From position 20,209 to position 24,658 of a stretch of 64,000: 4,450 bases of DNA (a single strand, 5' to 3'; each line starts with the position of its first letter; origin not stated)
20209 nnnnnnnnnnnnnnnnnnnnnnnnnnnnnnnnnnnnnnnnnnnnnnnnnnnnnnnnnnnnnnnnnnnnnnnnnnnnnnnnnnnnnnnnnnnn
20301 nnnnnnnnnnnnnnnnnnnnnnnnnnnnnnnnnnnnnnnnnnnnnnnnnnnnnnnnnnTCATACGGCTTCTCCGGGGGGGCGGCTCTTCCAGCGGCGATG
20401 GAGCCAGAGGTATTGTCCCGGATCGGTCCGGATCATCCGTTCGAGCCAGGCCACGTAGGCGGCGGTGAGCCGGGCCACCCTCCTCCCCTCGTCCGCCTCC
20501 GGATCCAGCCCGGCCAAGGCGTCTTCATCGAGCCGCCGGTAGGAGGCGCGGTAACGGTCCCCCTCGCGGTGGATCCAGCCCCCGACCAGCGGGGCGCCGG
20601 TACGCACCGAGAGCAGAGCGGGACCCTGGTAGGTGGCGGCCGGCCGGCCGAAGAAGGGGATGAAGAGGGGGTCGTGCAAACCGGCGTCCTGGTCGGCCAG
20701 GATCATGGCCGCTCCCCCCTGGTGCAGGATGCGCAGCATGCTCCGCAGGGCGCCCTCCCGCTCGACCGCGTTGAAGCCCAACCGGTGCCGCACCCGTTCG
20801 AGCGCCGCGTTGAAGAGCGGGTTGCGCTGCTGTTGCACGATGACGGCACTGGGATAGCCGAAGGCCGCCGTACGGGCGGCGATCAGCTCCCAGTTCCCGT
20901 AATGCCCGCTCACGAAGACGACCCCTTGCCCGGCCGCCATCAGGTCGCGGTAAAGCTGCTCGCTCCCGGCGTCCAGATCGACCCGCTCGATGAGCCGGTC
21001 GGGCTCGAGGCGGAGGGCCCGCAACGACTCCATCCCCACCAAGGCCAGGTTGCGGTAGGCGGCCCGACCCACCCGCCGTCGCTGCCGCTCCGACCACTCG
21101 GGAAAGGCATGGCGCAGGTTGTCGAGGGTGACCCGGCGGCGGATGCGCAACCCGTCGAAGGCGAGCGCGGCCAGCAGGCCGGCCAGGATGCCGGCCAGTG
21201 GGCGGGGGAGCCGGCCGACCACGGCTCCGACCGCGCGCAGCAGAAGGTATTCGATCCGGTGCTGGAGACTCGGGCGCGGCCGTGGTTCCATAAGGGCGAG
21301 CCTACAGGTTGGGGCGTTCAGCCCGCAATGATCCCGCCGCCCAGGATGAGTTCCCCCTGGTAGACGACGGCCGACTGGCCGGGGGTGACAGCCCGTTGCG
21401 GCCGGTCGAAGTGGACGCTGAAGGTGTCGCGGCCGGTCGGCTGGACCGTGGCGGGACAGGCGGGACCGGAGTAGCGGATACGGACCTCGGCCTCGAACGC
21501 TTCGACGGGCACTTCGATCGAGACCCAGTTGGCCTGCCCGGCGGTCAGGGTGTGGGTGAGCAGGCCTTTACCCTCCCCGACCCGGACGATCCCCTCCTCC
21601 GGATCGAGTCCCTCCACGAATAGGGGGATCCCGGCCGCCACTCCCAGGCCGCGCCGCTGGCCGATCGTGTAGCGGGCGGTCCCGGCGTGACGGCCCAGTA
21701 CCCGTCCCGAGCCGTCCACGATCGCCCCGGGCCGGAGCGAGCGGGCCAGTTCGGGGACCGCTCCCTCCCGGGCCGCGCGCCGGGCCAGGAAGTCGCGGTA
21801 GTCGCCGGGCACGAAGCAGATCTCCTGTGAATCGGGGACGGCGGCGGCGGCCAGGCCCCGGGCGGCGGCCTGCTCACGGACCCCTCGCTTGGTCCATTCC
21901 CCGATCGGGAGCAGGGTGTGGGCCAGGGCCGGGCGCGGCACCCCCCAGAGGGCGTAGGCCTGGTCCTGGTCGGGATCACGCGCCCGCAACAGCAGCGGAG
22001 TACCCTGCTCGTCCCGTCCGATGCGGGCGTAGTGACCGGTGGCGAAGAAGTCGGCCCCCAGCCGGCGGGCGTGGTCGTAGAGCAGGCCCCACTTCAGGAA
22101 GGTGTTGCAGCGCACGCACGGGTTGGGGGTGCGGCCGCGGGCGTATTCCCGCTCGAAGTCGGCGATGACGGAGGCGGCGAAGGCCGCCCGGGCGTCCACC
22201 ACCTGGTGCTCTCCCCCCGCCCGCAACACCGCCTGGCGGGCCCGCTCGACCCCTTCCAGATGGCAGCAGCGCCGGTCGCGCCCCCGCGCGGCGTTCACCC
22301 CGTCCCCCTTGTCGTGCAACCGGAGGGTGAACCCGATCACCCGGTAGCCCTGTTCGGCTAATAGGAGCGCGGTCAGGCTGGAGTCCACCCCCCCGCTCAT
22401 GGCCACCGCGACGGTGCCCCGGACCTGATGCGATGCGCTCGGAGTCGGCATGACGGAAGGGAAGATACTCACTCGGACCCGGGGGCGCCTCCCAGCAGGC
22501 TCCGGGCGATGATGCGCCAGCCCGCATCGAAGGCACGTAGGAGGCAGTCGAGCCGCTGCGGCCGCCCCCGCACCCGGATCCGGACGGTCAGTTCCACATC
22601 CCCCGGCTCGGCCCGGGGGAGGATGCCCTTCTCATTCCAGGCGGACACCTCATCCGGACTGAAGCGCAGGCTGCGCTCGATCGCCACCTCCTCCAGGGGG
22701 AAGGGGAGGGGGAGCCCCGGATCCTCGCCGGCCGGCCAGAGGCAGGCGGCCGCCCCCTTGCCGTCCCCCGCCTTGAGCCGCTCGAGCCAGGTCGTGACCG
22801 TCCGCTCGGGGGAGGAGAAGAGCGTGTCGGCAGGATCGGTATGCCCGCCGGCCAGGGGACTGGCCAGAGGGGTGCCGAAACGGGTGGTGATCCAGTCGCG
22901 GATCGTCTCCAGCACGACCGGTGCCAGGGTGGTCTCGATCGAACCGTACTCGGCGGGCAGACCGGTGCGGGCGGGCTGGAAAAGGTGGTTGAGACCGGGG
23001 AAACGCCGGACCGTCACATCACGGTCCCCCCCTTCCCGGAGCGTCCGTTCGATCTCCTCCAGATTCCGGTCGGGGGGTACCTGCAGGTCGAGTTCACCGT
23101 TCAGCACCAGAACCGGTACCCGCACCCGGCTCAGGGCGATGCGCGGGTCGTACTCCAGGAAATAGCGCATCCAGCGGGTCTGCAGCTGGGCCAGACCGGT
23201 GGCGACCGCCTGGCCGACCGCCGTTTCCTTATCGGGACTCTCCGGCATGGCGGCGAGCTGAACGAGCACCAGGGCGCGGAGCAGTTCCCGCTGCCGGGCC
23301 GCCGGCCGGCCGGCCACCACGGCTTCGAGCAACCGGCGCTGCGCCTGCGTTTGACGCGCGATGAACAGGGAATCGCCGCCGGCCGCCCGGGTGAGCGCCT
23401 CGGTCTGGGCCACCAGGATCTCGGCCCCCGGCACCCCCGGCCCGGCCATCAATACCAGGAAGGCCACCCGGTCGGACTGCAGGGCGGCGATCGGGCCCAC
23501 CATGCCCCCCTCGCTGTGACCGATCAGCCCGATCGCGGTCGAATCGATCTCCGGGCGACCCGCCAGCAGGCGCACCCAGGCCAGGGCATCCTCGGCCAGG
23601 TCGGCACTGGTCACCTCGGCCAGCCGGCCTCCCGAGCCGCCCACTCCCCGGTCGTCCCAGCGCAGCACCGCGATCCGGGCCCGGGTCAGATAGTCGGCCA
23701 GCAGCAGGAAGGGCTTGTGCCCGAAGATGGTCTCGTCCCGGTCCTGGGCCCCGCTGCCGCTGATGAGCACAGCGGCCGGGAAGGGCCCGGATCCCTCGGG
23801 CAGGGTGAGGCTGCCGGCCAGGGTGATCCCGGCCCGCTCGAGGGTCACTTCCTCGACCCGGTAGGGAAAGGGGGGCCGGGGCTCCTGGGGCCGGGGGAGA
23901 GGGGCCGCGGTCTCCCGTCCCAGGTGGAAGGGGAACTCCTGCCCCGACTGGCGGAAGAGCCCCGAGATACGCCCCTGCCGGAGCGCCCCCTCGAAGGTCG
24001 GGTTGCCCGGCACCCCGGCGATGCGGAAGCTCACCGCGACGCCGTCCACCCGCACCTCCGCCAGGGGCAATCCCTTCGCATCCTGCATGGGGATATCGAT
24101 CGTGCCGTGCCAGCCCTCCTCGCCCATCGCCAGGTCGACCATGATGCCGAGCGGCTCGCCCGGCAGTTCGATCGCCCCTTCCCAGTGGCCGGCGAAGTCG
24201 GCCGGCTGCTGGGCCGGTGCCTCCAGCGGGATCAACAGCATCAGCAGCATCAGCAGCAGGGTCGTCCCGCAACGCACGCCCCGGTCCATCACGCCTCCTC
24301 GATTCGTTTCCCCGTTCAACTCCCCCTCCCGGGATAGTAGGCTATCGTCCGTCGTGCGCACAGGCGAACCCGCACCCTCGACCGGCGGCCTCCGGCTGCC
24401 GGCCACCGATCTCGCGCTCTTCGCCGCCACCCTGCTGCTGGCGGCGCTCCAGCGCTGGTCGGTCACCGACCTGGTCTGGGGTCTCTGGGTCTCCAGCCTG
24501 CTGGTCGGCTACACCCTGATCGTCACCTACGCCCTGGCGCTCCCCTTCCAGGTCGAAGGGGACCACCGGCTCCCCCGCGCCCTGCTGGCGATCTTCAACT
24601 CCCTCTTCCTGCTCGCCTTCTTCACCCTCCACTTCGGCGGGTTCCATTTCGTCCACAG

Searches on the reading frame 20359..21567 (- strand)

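Call 52: search_protein_families(library=pfam, proteins=[window:20359-21567:-], max_evalue=0.0001)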
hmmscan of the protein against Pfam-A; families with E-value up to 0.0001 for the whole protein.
window:20359-21567:- (402 aa): 1 family
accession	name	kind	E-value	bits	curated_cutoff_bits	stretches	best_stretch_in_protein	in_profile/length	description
PF03279.18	Lip_A_acyltrans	-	5.2e-46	157.6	22.3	1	100-394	7-294/295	Bacterial lipid A biosynthesis acyltransferase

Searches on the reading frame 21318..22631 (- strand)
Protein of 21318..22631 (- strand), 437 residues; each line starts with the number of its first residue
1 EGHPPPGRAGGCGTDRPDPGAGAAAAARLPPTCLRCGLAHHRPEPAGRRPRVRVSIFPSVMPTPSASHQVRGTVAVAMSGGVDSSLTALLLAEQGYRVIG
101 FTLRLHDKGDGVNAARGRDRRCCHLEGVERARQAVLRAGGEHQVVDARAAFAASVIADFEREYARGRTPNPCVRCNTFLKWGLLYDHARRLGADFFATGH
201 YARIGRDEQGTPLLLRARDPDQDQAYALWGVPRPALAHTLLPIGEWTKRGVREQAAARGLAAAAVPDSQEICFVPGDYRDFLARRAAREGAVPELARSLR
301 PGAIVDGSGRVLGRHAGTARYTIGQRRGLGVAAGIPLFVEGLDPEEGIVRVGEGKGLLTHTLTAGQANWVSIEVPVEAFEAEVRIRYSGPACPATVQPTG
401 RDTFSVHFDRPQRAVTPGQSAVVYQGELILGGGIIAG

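Call 53: search_protein_families(library=pfam, proteins=[window:21318-22631:-], max_evalue=0.0001)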
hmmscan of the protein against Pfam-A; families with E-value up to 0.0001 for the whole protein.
window:21318-22631:- (437 aa): 3 families
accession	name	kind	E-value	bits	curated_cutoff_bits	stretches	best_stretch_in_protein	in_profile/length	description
PF03054.22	tRNA_Me_trans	-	3.9e-59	200.2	20.6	1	73-275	2-201/202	tRNA methyl transferase HUP domain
PF20258.4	tRNA_Me_trans_C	-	2.4e-22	79.5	20.6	1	360-435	2-77/77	Aminomethyltransferase beta-barrel domain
PF20259.3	tRNA_Me_trans_M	-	7e-14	51.6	27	1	300-352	11-65/66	tRNA methyl transferase PRC-barrel domain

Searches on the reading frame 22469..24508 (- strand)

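Call 53: search_protein_families(library=pfam, proteins=[window:22469-24508:-], max_evalue=0.0001)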
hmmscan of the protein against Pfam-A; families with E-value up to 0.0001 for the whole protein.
window:22469-24508:- (679 aa): 5 families
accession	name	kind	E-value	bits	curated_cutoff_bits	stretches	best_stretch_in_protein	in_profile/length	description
PF12146.15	Hydrolase_4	-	6.7e-11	42.4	27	1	270-508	23-232/239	Serine aminopeptidase, S33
PF12697.13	Abhydrolase_6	-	2.2e-09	38.7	26.3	1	247-511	2-207/217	Alpha/beta hydrolase family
PF00561.26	Abhydrolase_1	-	1.3e-08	35.2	25.8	1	270-511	19-241/245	alpha/beta hydrolase fold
PF00326.27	Peptidase_S9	-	2.6e-07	30.8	22.6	0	280-356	16-95/213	Prolyl oligopeptidase family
PF08840.17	BAAT_C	-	9.7e-07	29.5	20.9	0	313-375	11-73/210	BAAT / Acyl-CoA thioester hydrolase C terminal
